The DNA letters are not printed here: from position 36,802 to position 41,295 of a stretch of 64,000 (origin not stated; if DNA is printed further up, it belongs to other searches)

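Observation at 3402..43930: Exact 90-bp DNA identity between two fibre genes 40.4 kb apart: recent inter-gene exchange of repeat modules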

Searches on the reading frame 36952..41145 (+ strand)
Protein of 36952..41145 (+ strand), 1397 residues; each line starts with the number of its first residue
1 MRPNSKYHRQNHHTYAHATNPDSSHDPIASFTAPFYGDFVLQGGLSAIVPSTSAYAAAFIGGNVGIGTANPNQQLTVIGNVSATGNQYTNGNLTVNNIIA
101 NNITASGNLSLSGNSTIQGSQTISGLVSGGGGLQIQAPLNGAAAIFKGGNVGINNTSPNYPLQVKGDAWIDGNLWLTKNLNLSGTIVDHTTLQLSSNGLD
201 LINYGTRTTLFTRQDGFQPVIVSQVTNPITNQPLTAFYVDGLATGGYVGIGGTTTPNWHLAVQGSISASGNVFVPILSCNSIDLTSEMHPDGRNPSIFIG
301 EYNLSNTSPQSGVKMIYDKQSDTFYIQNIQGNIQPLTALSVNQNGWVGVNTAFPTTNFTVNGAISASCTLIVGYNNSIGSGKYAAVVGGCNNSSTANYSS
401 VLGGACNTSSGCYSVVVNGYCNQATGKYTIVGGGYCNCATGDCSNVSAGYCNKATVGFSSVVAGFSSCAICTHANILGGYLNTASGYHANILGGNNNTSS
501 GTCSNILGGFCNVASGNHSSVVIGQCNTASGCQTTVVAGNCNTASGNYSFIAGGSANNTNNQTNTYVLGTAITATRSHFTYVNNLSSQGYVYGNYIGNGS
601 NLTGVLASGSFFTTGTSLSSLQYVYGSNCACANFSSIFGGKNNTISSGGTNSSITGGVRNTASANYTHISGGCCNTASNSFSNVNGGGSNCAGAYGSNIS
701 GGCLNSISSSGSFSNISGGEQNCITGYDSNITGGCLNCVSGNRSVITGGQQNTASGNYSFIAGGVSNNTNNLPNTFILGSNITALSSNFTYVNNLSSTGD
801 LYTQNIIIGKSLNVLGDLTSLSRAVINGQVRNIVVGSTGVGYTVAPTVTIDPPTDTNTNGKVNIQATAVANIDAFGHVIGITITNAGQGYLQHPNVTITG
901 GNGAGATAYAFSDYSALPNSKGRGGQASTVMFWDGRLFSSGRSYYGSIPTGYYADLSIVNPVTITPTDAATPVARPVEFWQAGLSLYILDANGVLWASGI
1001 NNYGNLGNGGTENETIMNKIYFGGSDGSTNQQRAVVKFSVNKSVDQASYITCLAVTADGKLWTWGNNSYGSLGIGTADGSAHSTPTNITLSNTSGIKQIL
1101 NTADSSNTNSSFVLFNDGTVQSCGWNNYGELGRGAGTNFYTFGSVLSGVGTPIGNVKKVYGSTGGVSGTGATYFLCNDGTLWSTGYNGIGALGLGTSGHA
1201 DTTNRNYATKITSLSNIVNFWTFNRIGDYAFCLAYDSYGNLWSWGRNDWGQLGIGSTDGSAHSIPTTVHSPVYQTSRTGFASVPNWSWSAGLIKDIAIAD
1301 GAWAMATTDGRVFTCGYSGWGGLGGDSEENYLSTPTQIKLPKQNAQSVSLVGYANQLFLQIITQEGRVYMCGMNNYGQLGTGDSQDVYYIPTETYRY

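Call 11: search_protein_families(library=phrogs, proteins=[window:36952-41145:+])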
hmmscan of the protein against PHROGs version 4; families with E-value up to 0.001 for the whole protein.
window:36952-41145:+ (1397 aa): 4 families
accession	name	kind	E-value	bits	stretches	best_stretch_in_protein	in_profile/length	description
phrog_7220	-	DNA, RNA and nucleotide metabolism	1.8e-34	119.8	3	1027-1257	786-995/1734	regulator of chromosome condensation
phrog_4219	-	DNA, RNA and nucleotide metabolism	3.1e-32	112.8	4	1083-1271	522-690/867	regulator of chromosome condensation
phrog_16766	-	DNA, RNA and nucleotide metabolism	1.1e-20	74.8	2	1029-1259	132-330/763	regulator of chromosome condensation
phrog_460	-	connector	1.1e-06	28.7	1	788-903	195-296/385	head closure Hc2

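Call 44: find_encoding_contigs(protein=window:36952-41145:+, flank=6000, max_places=6)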
Protein window:36952-41145:+ (1397 aa): 6 contigs read that carry it; 3 places shown.
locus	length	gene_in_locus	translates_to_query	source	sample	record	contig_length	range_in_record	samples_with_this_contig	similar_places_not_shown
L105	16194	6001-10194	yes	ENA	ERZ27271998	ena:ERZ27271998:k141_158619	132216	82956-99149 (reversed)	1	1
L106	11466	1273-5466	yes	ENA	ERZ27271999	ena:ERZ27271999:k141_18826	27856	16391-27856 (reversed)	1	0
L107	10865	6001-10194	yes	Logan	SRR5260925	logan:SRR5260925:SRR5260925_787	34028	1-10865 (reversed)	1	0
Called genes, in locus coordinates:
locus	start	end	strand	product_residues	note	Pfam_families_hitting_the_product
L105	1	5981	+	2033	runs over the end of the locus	-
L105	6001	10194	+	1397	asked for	PF13540:RCC1_2 (faint), PF25390:WD40_RLD, PF00415:RCC1 (weak), PF25390:WD40_RLD, PF00415:RCC1 (weak)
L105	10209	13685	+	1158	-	-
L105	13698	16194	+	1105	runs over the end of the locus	-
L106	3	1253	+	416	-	?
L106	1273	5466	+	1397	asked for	PF13540:RCC1_2 (faint), PF25390:WD40_RLD, PF00415:RCC1 (weak), PF25390:WD40_RLD, PF00415:RCC1 (weak)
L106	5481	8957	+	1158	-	-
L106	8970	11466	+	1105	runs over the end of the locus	-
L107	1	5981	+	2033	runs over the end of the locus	-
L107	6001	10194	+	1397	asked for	PF13540:RCC1_2 (faint), PF25390:WD40_RLD, PF00415:RCC1 (weak), PF25390:WD40_RLD, PF00415:RCC1 (weak)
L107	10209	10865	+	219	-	?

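Call 62: search_protein_families(library=pfam, proteins=[window:36952-41145:+], max_evalue=0.001)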
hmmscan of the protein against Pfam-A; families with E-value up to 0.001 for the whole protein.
window:36952-41145:+ (1397 aa): 3 families
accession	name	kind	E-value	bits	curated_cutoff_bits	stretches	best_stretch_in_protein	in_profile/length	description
PF25390.1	WD40_RLD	-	9.7e-48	163.7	150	2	1167-1393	38-240/363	RCC1-like domain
PF00415.24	RCC1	-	2.3e-34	118.1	21.7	4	1239-1271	2-32/50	Regulator of chromosome condensation (RCC1) repeat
PF13540.12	RCC1_2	-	1.2e-16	60.4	22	1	1052-1070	11-29/30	Regulator of chromosome condensation (RCC1) repeat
